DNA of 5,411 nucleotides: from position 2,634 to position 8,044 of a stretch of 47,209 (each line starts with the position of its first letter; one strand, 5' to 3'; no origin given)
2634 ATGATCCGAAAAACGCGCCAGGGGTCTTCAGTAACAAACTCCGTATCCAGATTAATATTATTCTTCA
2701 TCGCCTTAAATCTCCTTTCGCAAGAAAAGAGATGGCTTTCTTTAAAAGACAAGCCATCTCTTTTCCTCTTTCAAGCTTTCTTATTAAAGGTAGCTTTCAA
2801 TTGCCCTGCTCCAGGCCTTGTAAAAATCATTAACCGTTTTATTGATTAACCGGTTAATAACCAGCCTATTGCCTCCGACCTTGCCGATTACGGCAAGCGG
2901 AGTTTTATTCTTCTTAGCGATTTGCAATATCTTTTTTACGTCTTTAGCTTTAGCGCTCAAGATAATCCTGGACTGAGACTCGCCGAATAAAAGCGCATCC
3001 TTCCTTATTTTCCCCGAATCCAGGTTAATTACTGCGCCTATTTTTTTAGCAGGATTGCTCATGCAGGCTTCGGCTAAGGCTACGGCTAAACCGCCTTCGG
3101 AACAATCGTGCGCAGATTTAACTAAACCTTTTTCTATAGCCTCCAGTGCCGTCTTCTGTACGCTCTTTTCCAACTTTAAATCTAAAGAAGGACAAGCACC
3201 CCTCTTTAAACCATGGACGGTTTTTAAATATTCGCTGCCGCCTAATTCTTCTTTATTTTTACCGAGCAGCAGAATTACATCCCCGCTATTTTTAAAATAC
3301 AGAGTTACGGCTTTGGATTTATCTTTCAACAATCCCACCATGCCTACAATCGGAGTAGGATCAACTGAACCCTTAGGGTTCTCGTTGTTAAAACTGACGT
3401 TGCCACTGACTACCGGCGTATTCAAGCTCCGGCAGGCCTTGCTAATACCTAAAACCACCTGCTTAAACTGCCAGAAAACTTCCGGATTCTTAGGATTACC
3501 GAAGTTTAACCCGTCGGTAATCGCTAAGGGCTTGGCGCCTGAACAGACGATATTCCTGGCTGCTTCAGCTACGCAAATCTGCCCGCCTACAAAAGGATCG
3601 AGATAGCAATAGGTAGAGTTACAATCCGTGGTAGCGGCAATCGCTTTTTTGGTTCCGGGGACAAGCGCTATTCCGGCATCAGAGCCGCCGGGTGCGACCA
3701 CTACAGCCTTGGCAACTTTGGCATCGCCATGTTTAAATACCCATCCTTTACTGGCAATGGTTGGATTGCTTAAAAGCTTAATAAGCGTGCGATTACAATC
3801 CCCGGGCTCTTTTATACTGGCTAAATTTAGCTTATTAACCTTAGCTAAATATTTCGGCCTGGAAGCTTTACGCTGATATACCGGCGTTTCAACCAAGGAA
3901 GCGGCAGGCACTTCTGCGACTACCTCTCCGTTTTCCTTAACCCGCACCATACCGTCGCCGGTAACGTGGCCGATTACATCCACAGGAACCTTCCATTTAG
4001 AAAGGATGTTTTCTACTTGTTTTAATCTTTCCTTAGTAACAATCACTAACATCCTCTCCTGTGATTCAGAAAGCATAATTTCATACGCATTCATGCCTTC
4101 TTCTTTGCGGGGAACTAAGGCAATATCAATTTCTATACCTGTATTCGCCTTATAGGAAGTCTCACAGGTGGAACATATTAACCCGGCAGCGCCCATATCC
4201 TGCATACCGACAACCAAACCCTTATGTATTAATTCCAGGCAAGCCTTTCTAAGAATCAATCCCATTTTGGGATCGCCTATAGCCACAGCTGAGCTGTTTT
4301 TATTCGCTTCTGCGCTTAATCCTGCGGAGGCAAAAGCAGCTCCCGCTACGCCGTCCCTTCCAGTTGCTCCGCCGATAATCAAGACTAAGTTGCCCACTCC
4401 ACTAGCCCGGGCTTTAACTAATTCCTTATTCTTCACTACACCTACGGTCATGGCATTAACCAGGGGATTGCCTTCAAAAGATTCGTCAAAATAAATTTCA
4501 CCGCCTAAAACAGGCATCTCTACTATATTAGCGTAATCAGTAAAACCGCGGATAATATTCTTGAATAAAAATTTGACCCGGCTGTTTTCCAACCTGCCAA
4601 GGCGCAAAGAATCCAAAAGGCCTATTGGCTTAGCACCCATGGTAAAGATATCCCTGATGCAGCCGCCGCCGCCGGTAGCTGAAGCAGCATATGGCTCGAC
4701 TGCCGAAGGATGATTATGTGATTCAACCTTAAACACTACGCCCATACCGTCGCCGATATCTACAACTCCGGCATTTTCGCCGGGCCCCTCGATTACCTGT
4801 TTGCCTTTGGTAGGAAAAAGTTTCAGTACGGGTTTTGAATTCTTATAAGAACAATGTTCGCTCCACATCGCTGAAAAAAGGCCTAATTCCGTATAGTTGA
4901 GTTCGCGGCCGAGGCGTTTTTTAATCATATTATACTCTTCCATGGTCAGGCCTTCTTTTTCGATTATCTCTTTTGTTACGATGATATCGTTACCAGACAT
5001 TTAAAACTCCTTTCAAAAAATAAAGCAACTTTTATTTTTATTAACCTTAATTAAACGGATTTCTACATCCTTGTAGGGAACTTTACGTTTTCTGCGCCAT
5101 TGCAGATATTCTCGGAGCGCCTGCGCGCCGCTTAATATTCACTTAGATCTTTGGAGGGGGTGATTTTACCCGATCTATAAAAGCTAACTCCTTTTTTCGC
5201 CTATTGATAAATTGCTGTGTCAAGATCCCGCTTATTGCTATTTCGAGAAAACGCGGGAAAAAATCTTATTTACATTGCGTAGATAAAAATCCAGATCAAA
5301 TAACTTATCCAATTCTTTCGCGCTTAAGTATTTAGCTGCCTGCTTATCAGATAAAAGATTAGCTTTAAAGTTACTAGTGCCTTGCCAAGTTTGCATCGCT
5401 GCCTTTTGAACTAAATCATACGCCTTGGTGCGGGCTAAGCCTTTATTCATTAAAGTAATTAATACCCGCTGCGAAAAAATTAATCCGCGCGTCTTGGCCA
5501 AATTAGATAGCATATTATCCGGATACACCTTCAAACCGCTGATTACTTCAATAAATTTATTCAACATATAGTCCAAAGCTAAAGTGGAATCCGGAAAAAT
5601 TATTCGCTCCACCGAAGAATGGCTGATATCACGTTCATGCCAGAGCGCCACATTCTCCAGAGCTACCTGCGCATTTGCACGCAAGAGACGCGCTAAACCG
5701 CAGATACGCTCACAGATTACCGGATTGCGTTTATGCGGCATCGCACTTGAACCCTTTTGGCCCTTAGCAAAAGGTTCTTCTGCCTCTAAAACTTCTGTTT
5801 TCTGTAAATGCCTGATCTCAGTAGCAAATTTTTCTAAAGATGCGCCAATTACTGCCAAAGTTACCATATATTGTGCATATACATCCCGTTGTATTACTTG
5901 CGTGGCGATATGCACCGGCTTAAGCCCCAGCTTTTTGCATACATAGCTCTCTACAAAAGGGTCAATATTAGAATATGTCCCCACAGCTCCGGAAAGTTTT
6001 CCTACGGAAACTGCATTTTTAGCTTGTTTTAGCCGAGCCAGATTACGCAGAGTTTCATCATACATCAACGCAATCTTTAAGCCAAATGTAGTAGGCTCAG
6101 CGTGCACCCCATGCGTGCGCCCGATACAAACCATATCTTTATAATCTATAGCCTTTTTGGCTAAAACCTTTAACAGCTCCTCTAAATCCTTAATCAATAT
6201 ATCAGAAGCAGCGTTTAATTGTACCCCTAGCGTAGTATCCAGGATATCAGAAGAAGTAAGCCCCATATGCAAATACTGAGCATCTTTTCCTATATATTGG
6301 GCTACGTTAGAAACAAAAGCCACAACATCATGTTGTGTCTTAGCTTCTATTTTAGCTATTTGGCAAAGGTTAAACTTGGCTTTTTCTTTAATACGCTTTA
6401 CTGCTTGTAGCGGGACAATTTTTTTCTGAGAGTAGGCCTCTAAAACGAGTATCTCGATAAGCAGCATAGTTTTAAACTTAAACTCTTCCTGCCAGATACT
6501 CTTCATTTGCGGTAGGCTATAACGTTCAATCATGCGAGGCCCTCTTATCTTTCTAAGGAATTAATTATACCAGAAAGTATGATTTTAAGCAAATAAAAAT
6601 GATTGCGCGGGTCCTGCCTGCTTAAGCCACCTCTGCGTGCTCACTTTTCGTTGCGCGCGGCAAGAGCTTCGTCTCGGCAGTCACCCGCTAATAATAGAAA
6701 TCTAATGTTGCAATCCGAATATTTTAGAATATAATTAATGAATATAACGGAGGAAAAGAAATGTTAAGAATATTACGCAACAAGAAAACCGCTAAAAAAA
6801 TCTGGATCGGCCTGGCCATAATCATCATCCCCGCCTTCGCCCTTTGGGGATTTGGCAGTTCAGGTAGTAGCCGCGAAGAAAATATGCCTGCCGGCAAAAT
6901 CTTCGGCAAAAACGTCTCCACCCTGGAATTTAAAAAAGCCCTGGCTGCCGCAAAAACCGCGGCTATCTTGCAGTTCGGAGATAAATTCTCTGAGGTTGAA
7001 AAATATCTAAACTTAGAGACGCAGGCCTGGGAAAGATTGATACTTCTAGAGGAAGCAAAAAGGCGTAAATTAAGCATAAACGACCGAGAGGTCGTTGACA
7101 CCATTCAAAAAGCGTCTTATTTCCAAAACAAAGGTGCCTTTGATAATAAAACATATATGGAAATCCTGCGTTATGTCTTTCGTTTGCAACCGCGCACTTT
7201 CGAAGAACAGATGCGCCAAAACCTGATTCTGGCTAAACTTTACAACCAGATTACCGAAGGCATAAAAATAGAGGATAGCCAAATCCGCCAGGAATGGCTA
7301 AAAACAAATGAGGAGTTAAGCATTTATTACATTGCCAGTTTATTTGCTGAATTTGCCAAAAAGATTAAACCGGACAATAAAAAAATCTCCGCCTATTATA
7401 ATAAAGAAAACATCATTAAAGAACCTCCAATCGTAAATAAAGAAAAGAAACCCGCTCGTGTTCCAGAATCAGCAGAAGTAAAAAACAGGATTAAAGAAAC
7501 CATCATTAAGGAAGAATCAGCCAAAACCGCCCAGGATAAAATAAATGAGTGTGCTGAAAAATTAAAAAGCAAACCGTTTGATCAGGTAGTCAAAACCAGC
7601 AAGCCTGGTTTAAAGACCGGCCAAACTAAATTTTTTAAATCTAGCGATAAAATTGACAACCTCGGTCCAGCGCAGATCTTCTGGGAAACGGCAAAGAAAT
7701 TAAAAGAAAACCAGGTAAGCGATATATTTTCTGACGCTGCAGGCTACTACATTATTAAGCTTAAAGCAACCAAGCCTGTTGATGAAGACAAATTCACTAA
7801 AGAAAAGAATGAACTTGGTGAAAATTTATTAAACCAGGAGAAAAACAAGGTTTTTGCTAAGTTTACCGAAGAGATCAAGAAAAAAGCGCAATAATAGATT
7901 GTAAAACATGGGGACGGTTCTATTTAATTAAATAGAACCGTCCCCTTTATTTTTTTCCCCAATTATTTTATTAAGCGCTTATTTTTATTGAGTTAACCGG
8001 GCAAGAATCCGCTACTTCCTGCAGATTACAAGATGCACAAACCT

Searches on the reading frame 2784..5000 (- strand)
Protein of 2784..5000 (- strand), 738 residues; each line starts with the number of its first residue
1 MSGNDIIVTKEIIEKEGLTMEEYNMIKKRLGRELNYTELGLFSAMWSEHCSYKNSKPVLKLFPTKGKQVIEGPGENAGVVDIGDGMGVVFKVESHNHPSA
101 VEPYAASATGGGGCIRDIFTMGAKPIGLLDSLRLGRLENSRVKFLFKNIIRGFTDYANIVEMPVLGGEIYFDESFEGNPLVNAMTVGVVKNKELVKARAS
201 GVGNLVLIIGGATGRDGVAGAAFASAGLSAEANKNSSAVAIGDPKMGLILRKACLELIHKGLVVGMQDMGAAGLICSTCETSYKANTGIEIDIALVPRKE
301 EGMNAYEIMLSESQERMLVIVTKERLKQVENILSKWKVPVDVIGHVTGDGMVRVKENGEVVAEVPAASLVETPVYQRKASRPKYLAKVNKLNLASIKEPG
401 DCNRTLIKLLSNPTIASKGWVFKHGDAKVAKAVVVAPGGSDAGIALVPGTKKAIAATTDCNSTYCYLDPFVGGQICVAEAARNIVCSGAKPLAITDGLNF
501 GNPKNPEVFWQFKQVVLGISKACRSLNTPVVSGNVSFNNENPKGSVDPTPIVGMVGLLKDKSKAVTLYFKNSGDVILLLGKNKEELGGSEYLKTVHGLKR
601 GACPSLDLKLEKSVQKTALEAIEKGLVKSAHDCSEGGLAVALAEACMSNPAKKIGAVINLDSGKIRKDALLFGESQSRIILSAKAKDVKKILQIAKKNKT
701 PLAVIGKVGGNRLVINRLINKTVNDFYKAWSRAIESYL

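Call 45: search_protein_families(library=pfam, proteins=[window:2784-5000:-])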
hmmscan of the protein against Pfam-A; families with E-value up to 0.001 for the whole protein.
window:2784-5000:- (738 aa): 3 families
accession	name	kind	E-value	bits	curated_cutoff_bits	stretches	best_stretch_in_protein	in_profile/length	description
PF00586.29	AIRS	-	1.6e-53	180.3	24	2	440-557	2-111/112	AIR synthase related protein, N-terminal domain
PF02769.27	AIRS_C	-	2.7e-52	177.5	23.1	2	202-354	2-153/156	AIR synthase related protein, C-terminal domain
PF18072.6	FGAR-AT_linker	-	4.8e-15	56.2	26.6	1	17-53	11-50/50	Formylglycinamide ribonucleotide amidotransferase linker domain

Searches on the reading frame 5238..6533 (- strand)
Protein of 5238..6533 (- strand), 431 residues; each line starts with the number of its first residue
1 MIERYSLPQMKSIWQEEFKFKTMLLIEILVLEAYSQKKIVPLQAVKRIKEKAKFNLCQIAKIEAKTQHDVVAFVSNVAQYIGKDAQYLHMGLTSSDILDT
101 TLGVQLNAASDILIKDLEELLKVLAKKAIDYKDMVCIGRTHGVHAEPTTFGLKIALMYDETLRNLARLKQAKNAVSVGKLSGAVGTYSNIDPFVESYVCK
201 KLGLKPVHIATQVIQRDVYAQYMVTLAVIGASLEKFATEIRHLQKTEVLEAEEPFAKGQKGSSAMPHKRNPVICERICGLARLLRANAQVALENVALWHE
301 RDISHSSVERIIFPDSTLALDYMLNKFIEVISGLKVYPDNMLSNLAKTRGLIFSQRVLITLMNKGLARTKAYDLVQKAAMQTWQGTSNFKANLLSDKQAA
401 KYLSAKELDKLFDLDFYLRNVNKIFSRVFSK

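Call 45: search_protein_families(library=pfam, proteins=[window:5238-6533:-])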
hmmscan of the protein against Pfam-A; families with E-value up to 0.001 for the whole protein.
window:5238-6533:- (431 aa): 2 families
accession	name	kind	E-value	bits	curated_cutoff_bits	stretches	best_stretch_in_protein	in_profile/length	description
PF00206.25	Lyase_1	-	2.2e-56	192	27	1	8-281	8-307/312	Lyase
PF10397.14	ADSL_C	-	1.8e-23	83.1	32.7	1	350-428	1-79/79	Adenylosuccinate lyase C-terminus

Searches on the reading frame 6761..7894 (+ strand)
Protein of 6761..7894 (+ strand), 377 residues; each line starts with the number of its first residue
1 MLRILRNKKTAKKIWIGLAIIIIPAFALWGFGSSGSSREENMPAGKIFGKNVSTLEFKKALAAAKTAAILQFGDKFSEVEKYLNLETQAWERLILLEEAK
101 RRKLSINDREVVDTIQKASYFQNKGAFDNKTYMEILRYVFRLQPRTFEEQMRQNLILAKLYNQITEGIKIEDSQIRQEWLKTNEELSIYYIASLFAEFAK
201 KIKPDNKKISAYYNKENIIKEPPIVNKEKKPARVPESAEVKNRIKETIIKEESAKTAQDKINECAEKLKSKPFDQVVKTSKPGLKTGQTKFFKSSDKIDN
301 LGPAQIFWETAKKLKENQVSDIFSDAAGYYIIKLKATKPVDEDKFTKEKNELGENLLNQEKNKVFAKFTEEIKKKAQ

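Call 45: search_protein_families(library=pfam, proteins=[window:6761-7894:+])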
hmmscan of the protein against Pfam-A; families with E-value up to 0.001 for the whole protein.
window:6761-7894:+ (377 aa): 3 families
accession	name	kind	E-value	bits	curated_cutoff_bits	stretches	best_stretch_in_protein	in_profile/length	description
PF13624.11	SurA_N_3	-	1.8e-26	93.4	27.2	1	1-160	1-161/162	SurA-like N-terminal domain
PF13623.11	SurA_N_2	-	2.7e-19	69.9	28.5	1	5-136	4-145/145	SurA-like N-terminal domain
PF13145.12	Rotamase_2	-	0.00035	21.8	27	1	246-346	24-117/121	PPIC-type PPIASE domain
